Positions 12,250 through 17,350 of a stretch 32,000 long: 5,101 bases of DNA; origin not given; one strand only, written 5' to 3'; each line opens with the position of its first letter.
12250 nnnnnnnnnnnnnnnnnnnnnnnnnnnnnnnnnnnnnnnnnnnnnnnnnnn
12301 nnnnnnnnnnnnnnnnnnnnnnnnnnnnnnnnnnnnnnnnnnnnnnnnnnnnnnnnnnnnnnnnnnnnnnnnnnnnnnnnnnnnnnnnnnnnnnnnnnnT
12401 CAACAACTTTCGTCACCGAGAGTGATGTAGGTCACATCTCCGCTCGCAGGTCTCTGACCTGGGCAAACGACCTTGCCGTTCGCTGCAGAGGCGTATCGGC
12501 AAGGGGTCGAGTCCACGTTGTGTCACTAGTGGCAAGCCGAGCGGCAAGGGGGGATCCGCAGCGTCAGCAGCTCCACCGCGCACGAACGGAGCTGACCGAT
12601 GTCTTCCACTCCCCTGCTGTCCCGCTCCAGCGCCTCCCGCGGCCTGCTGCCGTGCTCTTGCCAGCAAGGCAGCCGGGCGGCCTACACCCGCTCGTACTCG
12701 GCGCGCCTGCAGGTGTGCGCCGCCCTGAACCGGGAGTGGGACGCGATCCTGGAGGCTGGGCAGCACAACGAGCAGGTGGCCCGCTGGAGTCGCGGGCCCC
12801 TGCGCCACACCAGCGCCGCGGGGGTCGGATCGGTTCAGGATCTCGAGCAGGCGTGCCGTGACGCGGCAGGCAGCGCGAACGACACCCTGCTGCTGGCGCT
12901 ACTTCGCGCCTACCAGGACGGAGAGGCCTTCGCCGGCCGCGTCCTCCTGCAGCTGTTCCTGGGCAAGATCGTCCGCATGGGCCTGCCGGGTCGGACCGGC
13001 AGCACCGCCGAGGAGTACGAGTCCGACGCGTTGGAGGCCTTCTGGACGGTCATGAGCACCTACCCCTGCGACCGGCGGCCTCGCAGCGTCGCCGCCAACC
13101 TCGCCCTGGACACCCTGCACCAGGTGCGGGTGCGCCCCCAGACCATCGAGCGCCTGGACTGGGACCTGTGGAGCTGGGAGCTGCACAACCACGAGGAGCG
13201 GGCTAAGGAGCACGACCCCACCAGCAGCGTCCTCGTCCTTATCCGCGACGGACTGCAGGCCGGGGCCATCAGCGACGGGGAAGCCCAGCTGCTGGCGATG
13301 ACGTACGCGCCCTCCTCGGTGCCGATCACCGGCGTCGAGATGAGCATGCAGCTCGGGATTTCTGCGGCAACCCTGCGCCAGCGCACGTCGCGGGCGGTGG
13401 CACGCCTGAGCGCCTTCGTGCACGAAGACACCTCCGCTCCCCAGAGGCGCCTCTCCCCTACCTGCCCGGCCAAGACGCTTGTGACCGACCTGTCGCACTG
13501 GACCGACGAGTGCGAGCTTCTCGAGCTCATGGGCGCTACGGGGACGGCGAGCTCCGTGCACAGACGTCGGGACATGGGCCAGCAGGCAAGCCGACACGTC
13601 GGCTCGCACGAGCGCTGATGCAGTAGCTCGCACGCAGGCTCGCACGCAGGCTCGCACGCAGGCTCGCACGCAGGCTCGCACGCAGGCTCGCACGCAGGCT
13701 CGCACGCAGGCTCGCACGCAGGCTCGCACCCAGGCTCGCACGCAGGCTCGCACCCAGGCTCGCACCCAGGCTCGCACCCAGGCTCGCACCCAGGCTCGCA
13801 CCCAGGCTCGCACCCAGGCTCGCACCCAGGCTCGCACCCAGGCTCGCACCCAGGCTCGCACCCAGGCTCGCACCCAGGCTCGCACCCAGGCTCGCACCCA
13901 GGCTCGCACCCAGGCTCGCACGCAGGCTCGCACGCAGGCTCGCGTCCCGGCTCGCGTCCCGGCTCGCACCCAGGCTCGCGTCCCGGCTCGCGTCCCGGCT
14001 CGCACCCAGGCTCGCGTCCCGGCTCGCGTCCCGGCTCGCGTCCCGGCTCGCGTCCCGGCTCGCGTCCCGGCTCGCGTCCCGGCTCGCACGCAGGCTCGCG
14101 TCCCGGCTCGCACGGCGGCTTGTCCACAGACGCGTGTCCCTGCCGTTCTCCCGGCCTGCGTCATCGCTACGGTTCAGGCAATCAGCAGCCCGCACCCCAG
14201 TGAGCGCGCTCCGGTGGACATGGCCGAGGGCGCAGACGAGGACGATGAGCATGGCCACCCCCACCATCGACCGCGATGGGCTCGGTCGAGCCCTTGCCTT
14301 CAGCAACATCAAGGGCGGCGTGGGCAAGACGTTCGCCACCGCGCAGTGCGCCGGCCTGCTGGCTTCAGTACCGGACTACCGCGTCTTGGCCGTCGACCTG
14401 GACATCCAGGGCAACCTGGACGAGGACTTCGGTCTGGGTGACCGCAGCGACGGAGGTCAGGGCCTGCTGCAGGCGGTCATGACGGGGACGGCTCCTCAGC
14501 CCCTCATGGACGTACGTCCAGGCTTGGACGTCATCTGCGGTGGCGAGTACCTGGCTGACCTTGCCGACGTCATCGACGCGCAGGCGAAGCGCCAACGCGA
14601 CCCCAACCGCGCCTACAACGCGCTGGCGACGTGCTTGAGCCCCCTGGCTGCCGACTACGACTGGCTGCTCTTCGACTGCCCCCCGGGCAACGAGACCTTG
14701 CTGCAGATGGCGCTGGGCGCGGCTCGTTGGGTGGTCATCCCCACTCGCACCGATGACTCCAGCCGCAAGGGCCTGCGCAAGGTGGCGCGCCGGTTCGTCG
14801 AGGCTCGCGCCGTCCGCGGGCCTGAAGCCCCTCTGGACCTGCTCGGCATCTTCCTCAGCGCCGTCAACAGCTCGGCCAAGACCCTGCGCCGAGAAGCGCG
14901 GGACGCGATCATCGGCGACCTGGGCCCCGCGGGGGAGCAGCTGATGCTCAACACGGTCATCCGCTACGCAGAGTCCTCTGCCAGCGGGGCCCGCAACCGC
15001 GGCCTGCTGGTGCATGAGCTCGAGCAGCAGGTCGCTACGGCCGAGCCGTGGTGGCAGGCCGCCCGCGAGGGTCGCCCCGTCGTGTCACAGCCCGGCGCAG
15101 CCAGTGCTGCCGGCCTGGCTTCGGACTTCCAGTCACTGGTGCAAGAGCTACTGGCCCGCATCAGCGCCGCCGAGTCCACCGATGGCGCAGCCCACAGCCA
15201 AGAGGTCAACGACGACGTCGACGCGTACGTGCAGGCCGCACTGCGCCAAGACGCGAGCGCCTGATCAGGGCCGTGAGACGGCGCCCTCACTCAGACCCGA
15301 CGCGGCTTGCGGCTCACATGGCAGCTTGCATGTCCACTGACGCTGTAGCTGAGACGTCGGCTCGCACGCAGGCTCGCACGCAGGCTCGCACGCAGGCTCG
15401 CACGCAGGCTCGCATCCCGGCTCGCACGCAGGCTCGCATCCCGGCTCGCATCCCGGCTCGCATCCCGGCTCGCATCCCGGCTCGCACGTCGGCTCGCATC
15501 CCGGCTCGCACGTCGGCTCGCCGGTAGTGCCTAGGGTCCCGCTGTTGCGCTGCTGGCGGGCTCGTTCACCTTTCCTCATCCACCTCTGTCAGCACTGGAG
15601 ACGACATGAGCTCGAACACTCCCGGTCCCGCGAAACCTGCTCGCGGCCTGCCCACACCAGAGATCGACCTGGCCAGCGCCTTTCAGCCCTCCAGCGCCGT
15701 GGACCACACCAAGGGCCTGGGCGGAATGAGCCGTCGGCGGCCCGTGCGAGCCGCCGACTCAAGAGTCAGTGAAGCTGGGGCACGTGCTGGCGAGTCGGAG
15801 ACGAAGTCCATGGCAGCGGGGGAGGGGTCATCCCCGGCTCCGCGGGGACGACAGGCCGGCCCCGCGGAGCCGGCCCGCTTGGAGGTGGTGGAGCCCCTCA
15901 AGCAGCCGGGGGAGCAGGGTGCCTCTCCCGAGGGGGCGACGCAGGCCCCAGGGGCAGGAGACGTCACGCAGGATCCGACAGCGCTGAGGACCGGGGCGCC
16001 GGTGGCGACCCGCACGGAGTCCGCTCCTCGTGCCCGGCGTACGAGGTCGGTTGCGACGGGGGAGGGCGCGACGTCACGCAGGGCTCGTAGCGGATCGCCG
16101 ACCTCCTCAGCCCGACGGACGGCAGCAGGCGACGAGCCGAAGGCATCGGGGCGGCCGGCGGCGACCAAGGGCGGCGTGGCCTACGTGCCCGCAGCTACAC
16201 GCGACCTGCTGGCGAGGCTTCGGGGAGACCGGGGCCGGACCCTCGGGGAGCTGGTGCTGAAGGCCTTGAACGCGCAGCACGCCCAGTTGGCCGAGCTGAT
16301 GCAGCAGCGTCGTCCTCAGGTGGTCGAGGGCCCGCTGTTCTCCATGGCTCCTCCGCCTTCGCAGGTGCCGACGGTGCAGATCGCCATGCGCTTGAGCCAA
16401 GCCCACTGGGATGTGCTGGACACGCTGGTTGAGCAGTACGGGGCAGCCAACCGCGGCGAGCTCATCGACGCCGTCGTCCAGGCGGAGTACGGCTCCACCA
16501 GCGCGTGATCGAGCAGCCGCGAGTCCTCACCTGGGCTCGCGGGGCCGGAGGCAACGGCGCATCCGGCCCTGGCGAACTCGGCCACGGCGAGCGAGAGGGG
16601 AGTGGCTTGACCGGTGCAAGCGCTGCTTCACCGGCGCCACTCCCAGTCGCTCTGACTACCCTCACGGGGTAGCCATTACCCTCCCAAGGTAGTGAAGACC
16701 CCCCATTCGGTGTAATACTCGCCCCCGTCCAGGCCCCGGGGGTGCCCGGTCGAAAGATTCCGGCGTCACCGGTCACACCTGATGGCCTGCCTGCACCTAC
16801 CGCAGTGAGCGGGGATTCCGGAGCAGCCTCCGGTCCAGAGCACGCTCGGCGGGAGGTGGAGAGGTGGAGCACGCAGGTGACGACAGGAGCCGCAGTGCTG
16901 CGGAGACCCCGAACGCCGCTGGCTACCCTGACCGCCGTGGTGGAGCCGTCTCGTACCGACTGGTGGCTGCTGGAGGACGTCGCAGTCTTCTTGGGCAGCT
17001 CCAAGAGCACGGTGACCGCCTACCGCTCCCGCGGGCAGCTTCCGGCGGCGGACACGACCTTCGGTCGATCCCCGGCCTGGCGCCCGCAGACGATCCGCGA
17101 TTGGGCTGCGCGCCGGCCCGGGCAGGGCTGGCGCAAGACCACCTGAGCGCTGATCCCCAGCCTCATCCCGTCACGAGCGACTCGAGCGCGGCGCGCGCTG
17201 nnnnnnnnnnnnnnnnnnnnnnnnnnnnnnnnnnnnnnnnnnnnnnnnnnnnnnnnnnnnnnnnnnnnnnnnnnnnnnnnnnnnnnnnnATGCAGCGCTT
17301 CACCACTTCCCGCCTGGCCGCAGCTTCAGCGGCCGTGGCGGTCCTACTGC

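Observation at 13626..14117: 492-bp array of 41 head-to-tail 12-bp repeats with an invariant 7-nt core and block-wise variable pentamers, directly upstream of parA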

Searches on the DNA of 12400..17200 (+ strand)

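Call 10: search_dna_similar(query=window:12400-17200:+, collection=plasmids, mode=distant, max_rows=25)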
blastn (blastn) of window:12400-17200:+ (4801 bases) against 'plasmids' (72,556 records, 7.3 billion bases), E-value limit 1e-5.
Records with a match: 3; places in all: 11; records where one place covers at least 80% of the query: 0.
Best place of each record, by identity: 80-90% 1; 60-80% 2.
By first word of the organism name: Streptomyces 3.
By predicted mobility (MOB-suite, as given by PLSDB): non-mobilizable 2; mobilizable 1.
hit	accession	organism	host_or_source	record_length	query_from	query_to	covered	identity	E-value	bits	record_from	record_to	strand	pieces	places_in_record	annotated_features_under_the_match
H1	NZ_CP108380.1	Streptomyces albidoflavus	-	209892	1544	1676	3%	73.3%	1e-6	64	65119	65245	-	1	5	none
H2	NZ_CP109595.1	Streptomyces albidoflavus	-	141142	1544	1676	3%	73.3%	1e-6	64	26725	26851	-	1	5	none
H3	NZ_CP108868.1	Streptomyces sp. NBC_00829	-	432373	650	720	1%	81.7%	3e-8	71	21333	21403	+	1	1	hypothetical protein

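Call 12: get_annotated_region(hit=H1, flank=4000)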
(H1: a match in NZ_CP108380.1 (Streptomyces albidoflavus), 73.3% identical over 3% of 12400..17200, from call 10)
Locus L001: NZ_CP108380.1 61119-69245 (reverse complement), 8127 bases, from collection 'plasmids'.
description: Streptomyces albidoflavus strain NBC_01331 plasmid unnamed1, complete sequence
organism: Streptomyces albidoflavus (NCBI taxid 1886)
taxonomy: Bacteria; Actinomycetota; Actinomycetes; Kitasatosporales; Streptomycetaceae; Streptomyces; Streptomyces albidoflavus
host: -; source: -; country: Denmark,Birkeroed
typing (MOB-suite, as given by PLSDB): non-mobilizable; replicon rep_cluster_1982
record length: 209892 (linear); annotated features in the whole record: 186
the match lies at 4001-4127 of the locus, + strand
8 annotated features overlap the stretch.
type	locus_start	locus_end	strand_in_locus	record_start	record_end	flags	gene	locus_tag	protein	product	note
CDS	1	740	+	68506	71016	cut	-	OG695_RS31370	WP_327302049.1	hypothetical protein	-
CDS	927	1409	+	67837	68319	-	-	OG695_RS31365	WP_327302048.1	hypothetical protein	-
CDS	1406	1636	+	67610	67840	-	-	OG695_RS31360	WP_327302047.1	carbohydrate ABC transporter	-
CDS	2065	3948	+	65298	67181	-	-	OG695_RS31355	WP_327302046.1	hypothetical protein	-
CDS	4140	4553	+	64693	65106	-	-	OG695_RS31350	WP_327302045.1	conjugal transfer protein TraB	-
CDS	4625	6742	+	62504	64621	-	-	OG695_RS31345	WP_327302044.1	chromosome segregation protein ParM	-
CDS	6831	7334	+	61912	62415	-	-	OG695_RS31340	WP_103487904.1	hypothetical protein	-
CDS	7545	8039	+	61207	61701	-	-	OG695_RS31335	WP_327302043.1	Pycsar system effector family protein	-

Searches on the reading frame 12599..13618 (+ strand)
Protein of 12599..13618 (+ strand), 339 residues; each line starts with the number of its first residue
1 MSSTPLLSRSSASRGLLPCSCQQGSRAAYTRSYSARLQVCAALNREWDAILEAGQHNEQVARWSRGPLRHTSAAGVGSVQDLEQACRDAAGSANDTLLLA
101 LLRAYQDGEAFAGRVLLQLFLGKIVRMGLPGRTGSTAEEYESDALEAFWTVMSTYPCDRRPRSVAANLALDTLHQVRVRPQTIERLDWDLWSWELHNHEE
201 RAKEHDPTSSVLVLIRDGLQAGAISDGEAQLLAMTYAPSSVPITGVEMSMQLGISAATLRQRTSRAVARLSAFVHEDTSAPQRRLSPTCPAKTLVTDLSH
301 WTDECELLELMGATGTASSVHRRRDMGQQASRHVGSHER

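Call 7: search_protein_families(library=pfam, proteins=[window:12599-13618:+], max_evalue=0.01)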
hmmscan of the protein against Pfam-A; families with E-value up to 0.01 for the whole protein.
window:12599-13618:+ (339 aa): 0 families

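Call 55: search_protein_families(library=pfam, proteins=[window:12599-13618:+], max_evalue=10)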
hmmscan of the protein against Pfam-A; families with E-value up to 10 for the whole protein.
window:12599-13618:+ (339 aa): 2 families
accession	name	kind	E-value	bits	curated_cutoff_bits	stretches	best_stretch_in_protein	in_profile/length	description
PF04545.22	Sigma70_r4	-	0.069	13.1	24.1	1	225-270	6-48/50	Sigma-70, region 4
PF04967.18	HTH_10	-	0.19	12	23.1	1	244-270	25-51/53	HTH DNA binding domain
